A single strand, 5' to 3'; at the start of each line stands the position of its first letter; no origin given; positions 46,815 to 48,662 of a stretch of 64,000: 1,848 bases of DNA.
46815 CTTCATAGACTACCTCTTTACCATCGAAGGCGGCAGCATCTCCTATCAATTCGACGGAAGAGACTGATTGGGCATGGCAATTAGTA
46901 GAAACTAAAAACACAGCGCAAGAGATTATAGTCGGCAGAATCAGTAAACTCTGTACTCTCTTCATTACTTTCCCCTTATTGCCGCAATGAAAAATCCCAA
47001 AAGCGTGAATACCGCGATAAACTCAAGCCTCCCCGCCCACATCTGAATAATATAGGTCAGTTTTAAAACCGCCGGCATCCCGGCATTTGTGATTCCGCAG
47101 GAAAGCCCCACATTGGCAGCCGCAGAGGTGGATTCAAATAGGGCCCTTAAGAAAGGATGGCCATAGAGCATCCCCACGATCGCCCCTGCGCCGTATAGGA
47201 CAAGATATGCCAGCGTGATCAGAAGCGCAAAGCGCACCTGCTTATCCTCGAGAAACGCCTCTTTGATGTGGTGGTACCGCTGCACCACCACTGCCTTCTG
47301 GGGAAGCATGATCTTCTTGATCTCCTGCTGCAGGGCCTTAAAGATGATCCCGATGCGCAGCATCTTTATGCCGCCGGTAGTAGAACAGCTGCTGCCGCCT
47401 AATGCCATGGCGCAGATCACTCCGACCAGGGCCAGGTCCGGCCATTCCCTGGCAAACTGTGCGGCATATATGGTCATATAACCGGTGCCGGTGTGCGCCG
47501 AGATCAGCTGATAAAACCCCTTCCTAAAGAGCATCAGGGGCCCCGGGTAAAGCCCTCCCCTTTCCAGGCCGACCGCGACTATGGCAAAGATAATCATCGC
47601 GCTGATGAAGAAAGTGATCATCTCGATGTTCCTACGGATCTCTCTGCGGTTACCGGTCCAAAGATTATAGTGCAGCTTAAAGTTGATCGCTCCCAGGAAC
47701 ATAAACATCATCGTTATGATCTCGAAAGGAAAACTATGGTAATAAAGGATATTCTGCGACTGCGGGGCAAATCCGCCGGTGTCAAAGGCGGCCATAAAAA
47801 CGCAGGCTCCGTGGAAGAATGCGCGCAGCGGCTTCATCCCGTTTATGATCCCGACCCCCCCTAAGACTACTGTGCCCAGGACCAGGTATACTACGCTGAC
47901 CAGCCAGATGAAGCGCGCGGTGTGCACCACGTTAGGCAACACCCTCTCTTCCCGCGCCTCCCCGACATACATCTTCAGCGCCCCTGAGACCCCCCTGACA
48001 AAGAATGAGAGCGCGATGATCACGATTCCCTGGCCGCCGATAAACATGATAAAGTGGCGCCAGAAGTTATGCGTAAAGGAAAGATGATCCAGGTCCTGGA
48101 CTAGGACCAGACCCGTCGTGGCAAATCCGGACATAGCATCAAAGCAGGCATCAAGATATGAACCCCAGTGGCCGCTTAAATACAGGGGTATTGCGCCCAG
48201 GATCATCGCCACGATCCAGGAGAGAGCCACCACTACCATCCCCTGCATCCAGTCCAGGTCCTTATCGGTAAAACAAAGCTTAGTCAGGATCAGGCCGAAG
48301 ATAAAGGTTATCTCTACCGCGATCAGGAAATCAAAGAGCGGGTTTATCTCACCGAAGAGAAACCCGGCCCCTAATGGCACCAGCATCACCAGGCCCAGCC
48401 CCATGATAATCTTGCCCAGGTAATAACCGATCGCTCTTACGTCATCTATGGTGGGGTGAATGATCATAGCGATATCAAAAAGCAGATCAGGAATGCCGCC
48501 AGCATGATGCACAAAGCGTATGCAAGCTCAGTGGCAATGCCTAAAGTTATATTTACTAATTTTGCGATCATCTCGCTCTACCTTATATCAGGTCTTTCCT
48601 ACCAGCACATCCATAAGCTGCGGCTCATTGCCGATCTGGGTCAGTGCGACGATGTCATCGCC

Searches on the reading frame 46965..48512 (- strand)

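Call 7: search_protein_families(library=ncbifam, proteins=[window:46965-48512:-])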
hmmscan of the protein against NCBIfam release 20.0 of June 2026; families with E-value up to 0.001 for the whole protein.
window:46965-48512:- (515 aa): 2 families
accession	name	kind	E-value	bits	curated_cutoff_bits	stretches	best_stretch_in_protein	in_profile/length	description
TIGR00933.1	2a38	subfamily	1.3e-69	235.2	331.15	1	105-495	1-391/391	TrkH family potassium uptake protein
NF008020.0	PRK10750.1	equivalog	1.4e-35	123.4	866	1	39-509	17-477/483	Trk system potassium transporter TrkH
